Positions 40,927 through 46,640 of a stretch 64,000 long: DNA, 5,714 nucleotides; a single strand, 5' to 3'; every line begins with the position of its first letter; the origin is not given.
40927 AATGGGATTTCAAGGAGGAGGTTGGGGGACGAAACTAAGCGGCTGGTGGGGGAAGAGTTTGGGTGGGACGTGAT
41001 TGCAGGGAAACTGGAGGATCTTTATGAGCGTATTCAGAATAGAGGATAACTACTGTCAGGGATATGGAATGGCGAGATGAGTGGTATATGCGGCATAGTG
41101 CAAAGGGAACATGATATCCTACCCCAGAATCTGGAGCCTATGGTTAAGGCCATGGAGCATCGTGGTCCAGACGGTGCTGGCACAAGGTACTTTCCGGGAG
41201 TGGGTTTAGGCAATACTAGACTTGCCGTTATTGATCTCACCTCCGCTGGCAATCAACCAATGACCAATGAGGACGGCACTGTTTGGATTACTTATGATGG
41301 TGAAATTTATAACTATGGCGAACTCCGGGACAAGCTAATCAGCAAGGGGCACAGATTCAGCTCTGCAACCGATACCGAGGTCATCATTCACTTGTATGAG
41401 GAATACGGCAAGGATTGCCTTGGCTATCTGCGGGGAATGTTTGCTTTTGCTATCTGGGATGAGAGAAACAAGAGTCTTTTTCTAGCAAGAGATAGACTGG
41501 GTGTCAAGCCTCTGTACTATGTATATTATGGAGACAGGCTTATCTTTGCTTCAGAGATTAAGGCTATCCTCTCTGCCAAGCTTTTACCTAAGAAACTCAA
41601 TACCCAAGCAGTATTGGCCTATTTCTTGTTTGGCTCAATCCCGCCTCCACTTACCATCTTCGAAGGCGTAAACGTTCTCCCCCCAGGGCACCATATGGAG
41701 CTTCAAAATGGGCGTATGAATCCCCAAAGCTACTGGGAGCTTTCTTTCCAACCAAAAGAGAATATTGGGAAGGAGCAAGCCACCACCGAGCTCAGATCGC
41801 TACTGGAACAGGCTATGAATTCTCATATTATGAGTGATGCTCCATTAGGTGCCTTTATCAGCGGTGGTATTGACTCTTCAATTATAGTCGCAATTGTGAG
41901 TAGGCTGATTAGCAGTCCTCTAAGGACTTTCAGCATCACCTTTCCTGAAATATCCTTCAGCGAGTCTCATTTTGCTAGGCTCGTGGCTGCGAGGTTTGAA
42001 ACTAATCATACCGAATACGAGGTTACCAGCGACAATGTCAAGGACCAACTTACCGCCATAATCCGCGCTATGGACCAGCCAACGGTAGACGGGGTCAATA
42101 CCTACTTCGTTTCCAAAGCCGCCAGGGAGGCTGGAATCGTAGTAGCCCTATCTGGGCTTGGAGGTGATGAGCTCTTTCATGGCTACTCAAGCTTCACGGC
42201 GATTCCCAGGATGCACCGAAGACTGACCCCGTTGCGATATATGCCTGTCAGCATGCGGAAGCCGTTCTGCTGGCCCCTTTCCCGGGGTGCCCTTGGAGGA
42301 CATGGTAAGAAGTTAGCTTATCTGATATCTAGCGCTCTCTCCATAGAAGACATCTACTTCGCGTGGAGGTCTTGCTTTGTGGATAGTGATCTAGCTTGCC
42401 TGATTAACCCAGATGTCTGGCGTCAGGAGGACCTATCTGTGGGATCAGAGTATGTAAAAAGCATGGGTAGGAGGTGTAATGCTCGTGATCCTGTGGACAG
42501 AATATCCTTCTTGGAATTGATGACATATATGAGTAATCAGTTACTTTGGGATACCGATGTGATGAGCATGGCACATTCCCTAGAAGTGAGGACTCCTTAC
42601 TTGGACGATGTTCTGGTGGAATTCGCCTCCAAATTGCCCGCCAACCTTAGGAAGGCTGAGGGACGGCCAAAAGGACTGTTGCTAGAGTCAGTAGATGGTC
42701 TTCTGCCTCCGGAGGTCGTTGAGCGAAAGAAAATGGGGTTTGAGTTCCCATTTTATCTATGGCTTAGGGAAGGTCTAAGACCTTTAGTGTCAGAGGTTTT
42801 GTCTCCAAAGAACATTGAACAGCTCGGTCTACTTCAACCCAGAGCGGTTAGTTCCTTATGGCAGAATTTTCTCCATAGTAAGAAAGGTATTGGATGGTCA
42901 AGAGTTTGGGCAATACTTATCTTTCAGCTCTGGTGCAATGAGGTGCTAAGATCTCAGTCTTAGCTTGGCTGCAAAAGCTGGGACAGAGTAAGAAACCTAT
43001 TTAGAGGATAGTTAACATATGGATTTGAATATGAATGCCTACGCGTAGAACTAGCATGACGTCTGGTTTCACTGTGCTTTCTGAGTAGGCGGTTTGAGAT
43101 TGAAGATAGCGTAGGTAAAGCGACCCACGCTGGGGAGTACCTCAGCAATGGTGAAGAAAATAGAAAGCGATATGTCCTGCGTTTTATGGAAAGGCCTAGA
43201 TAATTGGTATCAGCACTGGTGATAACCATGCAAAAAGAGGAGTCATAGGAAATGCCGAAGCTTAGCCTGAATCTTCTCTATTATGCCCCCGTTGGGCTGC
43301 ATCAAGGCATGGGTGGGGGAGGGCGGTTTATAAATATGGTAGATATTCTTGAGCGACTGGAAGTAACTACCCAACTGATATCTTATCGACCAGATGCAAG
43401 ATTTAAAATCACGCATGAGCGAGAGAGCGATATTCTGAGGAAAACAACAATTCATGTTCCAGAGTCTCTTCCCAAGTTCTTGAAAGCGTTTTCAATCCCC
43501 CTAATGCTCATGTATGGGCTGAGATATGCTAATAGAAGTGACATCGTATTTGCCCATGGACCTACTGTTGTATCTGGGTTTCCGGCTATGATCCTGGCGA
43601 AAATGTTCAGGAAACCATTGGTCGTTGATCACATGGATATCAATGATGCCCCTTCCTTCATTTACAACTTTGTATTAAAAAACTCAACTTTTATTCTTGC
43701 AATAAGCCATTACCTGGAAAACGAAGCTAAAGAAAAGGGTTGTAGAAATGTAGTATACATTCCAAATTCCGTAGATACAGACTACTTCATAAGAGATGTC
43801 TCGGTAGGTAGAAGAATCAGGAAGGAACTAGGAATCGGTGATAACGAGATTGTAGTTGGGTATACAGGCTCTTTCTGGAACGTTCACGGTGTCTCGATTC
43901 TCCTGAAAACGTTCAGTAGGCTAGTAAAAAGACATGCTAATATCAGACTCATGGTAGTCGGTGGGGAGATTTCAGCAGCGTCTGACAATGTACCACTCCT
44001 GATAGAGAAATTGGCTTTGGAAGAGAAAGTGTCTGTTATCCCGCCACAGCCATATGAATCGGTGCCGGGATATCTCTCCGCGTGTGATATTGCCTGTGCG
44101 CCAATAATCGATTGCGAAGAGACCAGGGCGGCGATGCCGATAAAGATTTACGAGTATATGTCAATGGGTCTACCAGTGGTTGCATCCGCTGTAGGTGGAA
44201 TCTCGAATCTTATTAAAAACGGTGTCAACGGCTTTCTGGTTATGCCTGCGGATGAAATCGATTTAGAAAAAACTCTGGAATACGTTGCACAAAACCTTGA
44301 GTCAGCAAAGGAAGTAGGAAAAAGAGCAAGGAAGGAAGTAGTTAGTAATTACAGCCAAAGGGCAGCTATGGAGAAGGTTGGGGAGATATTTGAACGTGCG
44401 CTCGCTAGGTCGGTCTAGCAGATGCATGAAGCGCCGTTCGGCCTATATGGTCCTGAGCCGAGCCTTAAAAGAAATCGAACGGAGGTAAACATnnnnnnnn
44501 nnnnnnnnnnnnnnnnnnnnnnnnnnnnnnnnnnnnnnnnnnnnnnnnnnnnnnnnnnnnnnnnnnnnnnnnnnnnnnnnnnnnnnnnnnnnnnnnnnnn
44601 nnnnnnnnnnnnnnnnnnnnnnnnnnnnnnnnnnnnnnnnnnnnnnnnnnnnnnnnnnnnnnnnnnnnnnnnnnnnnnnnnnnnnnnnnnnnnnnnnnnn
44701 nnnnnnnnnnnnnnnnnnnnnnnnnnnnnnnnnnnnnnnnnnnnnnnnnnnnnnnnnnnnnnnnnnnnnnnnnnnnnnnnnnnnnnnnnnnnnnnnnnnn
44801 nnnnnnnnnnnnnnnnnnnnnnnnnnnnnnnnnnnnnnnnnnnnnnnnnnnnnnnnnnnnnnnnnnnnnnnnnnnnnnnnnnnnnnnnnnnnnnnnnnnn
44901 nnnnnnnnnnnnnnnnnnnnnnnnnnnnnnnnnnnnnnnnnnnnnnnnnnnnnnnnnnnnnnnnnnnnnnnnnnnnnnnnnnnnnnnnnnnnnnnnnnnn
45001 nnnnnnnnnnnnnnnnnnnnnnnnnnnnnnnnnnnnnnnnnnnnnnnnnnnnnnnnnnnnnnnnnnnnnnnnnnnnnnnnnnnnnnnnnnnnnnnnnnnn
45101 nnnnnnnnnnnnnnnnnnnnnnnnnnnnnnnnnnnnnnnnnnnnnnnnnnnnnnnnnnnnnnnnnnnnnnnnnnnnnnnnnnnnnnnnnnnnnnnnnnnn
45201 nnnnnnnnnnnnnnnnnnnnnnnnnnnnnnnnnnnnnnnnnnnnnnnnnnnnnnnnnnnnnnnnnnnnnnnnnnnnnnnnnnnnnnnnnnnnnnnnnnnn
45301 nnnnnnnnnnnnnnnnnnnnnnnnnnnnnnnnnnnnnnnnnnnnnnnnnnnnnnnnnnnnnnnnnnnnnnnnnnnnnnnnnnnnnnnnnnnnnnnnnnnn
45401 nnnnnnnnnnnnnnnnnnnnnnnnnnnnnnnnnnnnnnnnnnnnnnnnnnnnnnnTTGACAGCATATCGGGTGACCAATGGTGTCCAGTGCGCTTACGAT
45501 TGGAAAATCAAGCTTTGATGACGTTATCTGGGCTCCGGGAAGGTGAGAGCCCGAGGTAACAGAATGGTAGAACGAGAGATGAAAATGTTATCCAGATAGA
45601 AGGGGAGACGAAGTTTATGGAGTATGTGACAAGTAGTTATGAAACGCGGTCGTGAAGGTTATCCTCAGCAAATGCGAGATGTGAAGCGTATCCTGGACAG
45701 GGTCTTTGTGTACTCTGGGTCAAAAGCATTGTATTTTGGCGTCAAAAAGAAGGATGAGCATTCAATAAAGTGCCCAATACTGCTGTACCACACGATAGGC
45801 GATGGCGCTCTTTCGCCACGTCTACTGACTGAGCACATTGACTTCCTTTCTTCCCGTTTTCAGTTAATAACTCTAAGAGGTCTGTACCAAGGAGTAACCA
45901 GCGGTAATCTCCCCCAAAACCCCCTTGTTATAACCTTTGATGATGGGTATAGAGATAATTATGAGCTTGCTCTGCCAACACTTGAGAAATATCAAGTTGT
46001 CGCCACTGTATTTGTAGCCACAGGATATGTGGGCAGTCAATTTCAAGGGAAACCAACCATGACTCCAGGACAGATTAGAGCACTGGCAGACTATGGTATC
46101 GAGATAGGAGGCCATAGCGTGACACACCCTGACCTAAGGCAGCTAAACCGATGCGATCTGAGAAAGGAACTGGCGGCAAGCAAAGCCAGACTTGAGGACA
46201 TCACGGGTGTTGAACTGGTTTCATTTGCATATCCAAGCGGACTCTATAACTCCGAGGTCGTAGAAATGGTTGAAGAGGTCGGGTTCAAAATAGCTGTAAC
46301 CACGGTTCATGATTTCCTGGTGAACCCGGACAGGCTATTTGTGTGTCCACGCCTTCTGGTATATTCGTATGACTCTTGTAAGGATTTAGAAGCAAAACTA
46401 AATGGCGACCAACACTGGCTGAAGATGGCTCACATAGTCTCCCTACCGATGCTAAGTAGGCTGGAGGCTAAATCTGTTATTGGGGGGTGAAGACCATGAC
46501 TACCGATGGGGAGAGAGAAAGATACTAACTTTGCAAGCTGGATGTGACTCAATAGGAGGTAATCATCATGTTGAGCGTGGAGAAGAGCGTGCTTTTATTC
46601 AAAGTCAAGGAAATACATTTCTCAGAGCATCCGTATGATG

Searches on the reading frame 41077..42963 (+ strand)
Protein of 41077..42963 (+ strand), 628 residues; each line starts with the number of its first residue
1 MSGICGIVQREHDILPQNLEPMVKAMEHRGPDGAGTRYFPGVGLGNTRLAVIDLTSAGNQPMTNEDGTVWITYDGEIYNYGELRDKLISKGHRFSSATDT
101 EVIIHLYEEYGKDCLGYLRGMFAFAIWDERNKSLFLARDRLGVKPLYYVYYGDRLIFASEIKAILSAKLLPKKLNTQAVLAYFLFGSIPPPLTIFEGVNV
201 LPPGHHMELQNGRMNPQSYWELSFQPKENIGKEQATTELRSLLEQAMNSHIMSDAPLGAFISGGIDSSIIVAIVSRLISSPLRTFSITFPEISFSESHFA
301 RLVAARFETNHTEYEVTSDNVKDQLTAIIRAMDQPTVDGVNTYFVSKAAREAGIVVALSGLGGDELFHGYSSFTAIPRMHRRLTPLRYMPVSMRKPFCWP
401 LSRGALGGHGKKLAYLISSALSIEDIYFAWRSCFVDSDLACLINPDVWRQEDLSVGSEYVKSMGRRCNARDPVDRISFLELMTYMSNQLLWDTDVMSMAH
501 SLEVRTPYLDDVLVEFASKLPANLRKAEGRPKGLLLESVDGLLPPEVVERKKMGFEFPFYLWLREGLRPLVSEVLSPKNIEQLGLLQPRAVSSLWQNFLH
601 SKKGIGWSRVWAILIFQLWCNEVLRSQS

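Call 21: search_protein_families(library=pfam, proteins=[window:41077-42963:+], max_evalue=0.00001)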
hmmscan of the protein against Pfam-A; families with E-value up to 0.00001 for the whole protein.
window:41077-42963:+ (628 aa): 3 families
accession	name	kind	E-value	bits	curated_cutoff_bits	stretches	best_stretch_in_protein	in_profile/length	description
PF00733.27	Asn_synthase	-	1.3e-83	282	21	1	238-619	1-352/354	Asparagine synthase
PF13537.11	GATase_7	-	2e-48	163.9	25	1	47-165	2-122/123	Glutamine amidotransferase domain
PF13522.11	GATase_6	-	5.1e-44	149.9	27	1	40-160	9-130/130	Glutamine amidotransferase domain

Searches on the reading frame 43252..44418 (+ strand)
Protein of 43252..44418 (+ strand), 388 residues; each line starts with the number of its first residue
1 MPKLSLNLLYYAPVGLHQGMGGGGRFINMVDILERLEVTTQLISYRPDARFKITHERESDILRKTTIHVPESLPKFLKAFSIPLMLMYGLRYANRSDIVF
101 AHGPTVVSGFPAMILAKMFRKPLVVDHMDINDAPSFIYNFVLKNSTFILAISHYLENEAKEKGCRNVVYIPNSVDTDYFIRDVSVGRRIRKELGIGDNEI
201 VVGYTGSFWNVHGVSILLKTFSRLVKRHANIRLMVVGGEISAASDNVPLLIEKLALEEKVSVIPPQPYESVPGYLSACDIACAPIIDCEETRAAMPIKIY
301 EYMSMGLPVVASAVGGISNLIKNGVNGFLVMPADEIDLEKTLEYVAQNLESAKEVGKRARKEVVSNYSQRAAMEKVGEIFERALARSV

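Call 21: search_protein_families(library=pfam, proteins=[window:43252-44418:+], max_evalue=0.00001)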
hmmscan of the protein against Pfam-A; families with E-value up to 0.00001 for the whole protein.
window:43252-44418:+ (388 aa): 4 families
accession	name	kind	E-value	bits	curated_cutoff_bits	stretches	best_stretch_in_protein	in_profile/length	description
PF00534.26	Glycos_transf_1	-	9.5e-30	103.8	26.4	1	188-361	4-171/172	Glycosyl transferases group 1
PF13692.12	Glyco_trans_1_4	-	4.5e-27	95.5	27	1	201-346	3-140/142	Glycosyl transferases group 1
PF13524.12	Glyco_trans_1_2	-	1.3e-06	28.9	25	1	226-374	10-140/144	Glycosyl transferase-like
PF13439.12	Glyco_transf_4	-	5.5e-06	27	28.5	0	28-177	10-169/170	Glycosyltransferase Family 4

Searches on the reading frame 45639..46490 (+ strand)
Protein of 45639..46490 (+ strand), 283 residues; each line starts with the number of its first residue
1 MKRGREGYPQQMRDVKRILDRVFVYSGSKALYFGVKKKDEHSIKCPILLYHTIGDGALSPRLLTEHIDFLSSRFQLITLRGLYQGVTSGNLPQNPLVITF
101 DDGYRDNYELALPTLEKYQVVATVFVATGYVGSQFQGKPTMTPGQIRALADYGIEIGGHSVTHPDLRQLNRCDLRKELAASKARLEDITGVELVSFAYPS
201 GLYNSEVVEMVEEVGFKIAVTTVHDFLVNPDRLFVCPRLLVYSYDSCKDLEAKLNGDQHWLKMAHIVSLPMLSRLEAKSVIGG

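Call 51: search_protein_families(library=pfam, proteins=[window:45639-46490:+], max_evalue=0.00001)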
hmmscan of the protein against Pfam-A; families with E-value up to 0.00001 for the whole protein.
window:45639-46490:+ (283 aa): 1 family
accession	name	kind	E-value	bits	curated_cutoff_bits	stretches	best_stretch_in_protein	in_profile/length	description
PF01522.26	Polysacc_deac_1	-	2.5e-29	102.2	23.1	1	90-218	3-123/124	Polysaccharide deacetylase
